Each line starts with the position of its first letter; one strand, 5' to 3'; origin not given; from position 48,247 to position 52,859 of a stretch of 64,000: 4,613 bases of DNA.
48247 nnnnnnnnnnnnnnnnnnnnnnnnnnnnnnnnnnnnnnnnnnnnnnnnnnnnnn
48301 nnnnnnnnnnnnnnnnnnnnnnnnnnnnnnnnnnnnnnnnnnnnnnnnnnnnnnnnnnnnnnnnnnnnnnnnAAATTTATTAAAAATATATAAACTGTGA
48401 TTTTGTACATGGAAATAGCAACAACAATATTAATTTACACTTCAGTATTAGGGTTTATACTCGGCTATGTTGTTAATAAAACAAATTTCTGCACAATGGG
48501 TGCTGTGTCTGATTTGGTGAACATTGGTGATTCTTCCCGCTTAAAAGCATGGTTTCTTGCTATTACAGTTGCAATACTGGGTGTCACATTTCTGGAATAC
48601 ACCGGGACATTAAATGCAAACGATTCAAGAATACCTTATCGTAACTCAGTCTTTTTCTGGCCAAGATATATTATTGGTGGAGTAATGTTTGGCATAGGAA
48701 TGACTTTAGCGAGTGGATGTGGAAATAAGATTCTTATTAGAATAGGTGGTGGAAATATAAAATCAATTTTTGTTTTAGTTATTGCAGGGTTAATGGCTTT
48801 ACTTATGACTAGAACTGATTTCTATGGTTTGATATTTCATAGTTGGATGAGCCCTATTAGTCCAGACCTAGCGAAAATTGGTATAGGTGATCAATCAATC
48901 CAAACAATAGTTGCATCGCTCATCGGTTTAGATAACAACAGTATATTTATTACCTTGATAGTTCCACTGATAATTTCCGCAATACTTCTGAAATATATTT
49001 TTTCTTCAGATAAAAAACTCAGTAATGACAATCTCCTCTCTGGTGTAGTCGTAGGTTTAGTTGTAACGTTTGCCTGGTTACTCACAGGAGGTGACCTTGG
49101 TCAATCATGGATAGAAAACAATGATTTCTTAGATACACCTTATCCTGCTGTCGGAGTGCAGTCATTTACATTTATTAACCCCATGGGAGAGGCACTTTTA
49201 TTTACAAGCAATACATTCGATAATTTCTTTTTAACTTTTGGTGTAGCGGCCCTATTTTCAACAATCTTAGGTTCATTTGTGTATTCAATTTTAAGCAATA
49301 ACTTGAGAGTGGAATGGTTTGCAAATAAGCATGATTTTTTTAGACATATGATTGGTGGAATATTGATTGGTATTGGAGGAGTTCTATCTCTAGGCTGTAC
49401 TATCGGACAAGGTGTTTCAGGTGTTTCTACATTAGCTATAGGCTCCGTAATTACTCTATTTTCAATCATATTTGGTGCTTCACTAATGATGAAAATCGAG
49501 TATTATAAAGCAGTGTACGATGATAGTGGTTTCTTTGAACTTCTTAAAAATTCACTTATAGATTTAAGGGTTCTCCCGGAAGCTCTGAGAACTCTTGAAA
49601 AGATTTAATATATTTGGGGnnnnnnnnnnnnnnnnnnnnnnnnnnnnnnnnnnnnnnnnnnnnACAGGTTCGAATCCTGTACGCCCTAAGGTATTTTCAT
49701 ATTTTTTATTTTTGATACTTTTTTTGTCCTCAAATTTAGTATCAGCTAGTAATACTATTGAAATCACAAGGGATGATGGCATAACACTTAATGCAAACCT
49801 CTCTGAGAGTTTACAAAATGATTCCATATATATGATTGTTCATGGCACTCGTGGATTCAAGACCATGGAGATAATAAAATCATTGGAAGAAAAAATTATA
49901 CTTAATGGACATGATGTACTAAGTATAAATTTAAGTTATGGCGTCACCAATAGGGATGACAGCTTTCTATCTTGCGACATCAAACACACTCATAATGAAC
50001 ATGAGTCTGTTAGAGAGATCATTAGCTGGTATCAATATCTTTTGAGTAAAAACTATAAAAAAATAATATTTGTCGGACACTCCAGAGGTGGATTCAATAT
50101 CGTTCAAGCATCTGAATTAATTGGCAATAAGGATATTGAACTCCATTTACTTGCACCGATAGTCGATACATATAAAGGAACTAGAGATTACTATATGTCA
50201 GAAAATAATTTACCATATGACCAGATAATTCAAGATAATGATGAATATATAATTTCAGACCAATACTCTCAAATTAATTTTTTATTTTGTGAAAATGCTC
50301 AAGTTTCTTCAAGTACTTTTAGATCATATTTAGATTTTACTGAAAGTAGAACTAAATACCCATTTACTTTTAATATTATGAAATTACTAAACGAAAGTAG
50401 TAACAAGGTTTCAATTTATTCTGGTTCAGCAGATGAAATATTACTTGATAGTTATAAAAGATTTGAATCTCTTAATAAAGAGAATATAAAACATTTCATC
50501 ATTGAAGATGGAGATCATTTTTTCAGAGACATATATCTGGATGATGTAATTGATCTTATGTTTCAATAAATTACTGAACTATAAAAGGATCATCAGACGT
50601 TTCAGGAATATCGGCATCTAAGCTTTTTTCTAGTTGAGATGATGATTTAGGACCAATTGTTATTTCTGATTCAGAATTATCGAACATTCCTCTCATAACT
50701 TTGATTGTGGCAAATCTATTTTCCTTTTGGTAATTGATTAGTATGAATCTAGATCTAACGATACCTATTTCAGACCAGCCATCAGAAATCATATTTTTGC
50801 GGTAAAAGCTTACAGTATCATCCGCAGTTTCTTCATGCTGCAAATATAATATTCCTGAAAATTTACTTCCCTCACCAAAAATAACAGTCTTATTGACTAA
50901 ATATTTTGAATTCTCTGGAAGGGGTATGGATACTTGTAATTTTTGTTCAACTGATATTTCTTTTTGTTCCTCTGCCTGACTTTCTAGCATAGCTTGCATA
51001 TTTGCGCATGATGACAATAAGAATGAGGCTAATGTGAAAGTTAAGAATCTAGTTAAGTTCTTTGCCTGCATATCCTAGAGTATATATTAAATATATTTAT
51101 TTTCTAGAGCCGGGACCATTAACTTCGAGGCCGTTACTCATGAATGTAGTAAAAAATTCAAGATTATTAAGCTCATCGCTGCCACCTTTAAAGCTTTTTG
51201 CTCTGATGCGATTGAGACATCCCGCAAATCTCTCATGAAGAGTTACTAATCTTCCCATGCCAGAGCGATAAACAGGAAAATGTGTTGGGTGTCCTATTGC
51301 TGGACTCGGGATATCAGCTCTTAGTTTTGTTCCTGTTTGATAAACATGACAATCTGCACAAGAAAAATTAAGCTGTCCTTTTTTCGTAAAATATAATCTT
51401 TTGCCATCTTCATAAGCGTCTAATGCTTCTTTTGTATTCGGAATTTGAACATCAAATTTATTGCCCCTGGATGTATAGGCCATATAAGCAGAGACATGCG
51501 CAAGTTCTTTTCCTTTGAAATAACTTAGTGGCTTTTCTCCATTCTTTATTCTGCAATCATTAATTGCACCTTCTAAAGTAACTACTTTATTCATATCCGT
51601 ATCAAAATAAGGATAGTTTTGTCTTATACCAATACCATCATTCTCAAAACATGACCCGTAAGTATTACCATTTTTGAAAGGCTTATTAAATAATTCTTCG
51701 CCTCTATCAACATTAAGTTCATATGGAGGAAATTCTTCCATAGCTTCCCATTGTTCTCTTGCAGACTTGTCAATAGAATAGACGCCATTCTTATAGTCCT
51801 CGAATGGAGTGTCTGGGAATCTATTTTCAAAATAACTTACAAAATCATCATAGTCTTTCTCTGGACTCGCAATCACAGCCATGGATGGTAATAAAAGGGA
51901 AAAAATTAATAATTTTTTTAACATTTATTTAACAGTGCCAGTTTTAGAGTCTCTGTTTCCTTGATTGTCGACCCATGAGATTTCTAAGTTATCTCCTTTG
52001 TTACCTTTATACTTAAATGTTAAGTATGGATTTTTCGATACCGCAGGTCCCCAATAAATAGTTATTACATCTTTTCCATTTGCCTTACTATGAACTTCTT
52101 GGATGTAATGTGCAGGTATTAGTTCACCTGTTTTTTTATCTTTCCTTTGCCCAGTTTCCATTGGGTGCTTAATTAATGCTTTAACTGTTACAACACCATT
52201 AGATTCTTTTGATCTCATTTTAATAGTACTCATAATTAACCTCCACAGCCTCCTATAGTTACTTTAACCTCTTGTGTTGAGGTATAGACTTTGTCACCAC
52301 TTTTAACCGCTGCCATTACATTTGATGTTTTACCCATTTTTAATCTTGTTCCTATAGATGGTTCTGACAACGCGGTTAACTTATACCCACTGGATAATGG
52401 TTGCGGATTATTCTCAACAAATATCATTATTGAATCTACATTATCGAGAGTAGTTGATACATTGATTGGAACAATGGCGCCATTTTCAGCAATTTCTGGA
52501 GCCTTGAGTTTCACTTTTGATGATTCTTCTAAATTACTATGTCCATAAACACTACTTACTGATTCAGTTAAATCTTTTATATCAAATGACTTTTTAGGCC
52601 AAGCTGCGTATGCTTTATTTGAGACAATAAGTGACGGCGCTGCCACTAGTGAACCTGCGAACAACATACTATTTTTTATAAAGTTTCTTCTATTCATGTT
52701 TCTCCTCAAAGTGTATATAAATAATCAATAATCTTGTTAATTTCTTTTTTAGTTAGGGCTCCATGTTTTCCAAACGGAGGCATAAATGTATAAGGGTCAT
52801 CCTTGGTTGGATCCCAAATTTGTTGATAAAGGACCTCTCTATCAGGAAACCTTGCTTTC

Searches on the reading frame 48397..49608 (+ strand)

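Call 20: search_protein_families(library=pfam, proteins=[window:48397-49608:+], max_evalue=0.00001)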
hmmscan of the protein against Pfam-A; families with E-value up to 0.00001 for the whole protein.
window:48397-49608:+ (403 aa): 1 family
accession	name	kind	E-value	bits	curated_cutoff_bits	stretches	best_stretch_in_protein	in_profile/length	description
PF04143.19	Sulf_transp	-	8.4e-54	183.6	27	1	28-361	1-308/310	Sulphur transport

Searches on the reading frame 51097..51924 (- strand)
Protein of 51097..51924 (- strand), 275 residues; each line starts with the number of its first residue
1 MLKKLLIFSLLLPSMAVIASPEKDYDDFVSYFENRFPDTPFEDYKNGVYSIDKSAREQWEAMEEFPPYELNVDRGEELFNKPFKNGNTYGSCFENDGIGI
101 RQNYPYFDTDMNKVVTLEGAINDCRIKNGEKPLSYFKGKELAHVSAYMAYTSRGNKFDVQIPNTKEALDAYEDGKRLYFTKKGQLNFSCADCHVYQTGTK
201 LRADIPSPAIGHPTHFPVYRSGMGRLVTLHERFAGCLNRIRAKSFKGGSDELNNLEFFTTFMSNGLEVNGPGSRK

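Call 58: search_protein_families(library=pfam, proteins=[window:51097-51924:-], max_evalue=0.00001)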
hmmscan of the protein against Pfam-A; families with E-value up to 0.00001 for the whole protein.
window:51097-51924:- (275 aa): 1 family
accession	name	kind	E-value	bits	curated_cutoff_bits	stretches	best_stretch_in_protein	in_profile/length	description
PF21342.2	SoxA-TsdA_cyt-c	-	1.2e-23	83.4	27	2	74-156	1-87/88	SoxA/TsdA, cytochrome c domain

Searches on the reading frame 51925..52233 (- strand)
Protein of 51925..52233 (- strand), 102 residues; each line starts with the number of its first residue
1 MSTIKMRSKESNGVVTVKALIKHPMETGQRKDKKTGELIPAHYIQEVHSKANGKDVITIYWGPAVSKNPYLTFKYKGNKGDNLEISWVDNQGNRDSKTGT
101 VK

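Call 58: search_protein_families(library=pfam, proteins=[window:51925-52233:-], max_evalue=0.00001)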
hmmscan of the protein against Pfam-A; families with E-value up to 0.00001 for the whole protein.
window:51925-52233:- (102 aa): 1 family
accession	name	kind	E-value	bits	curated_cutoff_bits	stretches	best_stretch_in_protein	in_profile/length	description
PF08770.17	SoxZ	-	7.9e-38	128.5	25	1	6-98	3-96/98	Sulphur oxidation protein SoxZ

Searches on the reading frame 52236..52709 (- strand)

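Call 58: search_protein_families(library=pfam, proteins=[window:52236-52709:-], max_evalue=0.00001)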
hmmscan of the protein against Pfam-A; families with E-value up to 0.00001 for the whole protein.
window:52236-52709:- (157 aa): 1 family
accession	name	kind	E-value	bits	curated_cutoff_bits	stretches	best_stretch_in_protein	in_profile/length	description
PF13501.12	SoxY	-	5.3e-32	110.8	28.4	1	53-155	3-112/112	Sulfur oxidation protein SoxY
